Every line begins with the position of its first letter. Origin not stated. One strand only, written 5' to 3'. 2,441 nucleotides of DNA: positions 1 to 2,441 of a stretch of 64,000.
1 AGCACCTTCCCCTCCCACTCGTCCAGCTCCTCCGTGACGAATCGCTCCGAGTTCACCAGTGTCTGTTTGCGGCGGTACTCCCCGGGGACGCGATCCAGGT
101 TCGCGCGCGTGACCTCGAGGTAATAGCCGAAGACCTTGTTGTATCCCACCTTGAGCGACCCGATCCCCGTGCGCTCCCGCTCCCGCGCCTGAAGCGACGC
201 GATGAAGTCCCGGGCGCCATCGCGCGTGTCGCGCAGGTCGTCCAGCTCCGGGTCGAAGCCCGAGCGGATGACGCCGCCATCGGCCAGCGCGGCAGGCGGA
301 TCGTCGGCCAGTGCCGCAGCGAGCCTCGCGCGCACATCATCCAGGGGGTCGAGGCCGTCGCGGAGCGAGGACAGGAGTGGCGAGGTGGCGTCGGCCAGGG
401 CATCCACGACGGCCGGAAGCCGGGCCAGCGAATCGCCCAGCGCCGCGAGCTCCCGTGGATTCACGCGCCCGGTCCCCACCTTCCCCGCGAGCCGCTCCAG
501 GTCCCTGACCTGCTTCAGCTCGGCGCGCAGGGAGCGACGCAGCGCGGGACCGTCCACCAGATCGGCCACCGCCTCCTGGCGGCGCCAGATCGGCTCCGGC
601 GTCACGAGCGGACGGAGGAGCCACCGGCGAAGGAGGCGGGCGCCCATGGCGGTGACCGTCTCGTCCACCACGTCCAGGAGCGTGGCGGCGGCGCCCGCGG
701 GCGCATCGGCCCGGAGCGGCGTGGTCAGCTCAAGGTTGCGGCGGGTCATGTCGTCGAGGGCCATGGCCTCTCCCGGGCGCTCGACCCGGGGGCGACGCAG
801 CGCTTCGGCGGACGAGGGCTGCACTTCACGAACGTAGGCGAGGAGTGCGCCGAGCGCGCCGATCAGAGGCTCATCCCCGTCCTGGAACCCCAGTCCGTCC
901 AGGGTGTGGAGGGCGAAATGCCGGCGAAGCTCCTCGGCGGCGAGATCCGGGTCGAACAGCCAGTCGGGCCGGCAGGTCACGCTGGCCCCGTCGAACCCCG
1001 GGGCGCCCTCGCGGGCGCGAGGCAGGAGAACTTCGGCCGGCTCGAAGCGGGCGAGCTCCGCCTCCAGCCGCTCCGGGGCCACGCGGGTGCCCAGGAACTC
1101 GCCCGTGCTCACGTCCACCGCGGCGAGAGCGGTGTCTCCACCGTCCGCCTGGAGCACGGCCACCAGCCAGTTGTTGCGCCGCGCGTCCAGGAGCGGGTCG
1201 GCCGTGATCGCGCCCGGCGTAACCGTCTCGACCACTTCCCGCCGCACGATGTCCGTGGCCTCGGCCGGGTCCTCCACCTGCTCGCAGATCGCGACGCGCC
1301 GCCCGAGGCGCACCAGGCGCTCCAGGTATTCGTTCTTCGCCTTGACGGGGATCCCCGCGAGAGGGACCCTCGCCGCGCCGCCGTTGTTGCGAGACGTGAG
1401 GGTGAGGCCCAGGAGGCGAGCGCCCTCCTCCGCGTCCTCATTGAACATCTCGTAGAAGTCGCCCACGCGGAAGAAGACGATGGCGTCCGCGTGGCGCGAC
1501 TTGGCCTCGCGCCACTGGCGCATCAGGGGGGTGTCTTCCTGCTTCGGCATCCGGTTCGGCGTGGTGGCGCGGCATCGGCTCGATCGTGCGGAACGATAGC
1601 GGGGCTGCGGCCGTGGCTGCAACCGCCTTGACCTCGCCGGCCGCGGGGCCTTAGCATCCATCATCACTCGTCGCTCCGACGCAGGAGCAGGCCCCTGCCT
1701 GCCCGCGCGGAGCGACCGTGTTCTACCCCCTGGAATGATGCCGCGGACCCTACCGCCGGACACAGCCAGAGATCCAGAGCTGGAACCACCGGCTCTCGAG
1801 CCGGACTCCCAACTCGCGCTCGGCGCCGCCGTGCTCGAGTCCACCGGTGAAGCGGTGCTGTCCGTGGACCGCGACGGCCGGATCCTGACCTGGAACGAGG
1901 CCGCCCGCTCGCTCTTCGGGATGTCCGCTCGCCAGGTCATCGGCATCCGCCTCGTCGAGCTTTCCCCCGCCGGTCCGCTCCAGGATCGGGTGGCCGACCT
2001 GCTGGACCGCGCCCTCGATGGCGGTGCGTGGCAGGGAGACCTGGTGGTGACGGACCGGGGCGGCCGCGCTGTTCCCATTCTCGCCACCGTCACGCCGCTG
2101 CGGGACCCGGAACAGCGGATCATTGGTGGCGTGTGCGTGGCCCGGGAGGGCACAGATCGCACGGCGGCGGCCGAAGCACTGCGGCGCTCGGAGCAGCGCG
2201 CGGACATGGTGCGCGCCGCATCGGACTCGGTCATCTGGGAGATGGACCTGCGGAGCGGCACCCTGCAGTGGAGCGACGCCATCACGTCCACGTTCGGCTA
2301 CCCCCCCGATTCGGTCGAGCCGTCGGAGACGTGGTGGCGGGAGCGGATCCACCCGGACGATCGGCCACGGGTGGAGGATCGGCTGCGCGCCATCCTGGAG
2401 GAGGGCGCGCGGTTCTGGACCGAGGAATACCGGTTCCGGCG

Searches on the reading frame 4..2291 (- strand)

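Call 53: search_protein_families(library=pfam, alignment_id=A1, max_evalue=0.00001)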
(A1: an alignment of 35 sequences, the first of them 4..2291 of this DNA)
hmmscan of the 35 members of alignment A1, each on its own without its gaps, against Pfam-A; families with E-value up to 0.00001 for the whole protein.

A. member 1, window:4-2291:- (762 aa): 4 families
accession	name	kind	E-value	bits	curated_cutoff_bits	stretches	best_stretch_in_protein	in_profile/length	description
PF01624.25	MutS_I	-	4.1e-39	133.7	20.6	1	254-364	1-111/113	MutS domain I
PF05192.23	MutS_III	-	2.6e-38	132.7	34.1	1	516-702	2-155/194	MutS domain III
PF05190.23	MutS_IV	-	1.5e-28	99.4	22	1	678-760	1-83/92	MutS family domain IV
PF05188.22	MutS_II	-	5.7e-20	72.5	25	1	374-494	1-128/133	MutS domain II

B. families by the number of members that match (of 35 scanned): 73 families (the first 25 are shown)
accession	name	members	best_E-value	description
PF02779.29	Transket_pyr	2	6.5e-55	Transketolase, pyrimidine binding domain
PF00072.30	Response_reg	2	1.4e-28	Response regulator receiver domain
PF02518.31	HATPase_c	2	2e-25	Histidine kinase-, DNA gyrase B-, and HSP90-like ATPase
PF00512.31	HisKA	2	1.6e-20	His Kinase A (phospho-acceptor) domain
PF04542.20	Sigma70_r2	2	2.1e-18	Sigma-70 region 2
PF08281.18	Sigma70_r4_2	2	9.4e-13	Sigma-70, region 4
PF00873.25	ACR_tran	1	2.1e-220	AcrB/AcrD/AcrF family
PF00456.26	Transketolase_N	1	2e-146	Transketolase, thiamine diphosphate binding domain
PF02781.21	G6PD_C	1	1.5e-109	Glucose-6-phosphate dehydrogenase, C-terminal domain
PF01053.26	Cys_Met_Meta_PP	1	3.5e-109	Cys/Met metabolism PLP-dependent enzyme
PF02786.22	CPSase_L_D2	1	1.6e-106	Carbamoyl-phosphate synthase L chain, ATP binding domain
PF25596.1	CPSase_L_D1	1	2e-99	Carbamoyl phosphate synthase preATP-grasp domain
PF00850.24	Hist_deacetyl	1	1.5e-91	Histone deacetylase domain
PF00579.31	tRNA-synt_1b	1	7.4e-75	tRNA synthetases class I (W and Y)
PF00480.26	ROK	1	2.6e-65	ROK family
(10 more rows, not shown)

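Call 54: search_protein_families(library=phrogs, alignment_id=A1, max_evalue=0.00001)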
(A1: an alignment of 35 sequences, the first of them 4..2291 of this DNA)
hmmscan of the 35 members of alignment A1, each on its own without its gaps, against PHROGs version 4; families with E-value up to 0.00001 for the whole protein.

A. member 1, window:4-2291:- (762 aa): 1 family
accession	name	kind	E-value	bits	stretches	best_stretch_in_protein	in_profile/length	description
phrog_8439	-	unknown function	2.4e-133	447.1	1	252-761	4-508/853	-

B. families by the number of members that match (of 35 scanned): 45 families (the first 25 are shown)
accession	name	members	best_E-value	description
phrog_5982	-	3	1.6e-54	-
phrog_20458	-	3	5.1e-46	-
phrog_857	-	2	4.7e-49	-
phrog_10912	-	2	1.7e-45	kinase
phrog_351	-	2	3e-36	RNA polymerase sigma factor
phrog_731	-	2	9.2e-29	-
phrog_1740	-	2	8.6e-18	RNA polymerase sigma factor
phrog_20778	-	2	1.2e-09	-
phrog_29784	-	1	0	-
phrog_7301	-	1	8.1e-195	-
phrog_8439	-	1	2.4e-133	-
phrog_4941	-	1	7.8e-128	dehydrogenase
phrog_1319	-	1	9.5e-95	dehydrogenase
phrog_37857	-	1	1.2e-86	-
phrog_18358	-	1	1e-29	-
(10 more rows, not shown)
